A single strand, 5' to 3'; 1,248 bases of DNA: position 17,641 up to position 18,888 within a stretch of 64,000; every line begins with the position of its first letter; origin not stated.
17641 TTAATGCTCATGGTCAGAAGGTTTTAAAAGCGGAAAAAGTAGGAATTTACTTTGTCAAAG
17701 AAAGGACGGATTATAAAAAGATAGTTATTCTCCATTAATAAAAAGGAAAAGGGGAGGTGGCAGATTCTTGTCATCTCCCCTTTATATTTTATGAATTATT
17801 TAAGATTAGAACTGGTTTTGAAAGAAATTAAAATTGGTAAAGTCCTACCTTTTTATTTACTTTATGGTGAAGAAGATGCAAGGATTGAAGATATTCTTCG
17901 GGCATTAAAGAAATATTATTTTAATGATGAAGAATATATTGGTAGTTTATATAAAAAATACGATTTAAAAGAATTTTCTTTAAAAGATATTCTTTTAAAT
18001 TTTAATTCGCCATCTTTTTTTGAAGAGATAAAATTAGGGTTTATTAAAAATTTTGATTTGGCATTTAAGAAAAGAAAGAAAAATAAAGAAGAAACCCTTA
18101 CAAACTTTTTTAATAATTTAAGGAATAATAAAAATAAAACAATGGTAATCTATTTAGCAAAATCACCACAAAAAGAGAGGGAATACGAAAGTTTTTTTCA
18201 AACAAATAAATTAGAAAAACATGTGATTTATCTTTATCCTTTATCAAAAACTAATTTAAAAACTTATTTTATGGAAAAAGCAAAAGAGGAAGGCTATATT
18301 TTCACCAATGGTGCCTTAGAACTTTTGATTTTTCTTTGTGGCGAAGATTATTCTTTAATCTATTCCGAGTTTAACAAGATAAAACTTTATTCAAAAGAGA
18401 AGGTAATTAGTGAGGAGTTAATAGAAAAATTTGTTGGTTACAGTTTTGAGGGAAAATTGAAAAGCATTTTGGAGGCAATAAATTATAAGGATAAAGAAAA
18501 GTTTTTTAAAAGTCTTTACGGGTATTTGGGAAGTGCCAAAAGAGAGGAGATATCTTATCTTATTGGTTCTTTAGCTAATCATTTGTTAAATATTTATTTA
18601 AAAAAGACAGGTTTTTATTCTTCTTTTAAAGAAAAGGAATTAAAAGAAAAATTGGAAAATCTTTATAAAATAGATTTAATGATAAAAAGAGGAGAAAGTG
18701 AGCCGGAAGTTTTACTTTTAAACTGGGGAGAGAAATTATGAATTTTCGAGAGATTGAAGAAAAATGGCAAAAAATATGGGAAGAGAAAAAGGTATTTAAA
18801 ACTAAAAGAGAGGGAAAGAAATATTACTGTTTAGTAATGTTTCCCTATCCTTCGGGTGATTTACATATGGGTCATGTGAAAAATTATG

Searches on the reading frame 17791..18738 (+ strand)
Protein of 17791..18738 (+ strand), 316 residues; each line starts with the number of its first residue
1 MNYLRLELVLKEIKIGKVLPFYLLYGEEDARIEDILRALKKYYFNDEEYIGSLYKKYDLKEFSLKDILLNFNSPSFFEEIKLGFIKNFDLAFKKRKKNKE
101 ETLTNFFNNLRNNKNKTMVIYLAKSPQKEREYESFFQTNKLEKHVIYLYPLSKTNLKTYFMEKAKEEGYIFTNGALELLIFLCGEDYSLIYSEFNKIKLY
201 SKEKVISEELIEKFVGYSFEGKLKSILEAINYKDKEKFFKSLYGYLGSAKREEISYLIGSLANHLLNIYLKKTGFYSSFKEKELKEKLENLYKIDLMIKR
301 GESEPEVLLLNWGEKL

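Call 47: search_protein_families(library=pfam, proteins=[window:17791-18738:+], max_evalue=0.001)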
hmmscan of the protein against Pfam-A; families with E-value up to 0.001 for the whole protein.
window:17791-18738:+ (316 aa): 1 family
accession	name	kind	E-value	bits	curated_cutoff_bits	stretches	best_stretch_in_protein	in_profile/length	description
PF06144.19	DNA_pol3_delta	-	5.5e-05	23.6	21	1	22-147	1-120/124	DNA polymerase III, delta subunit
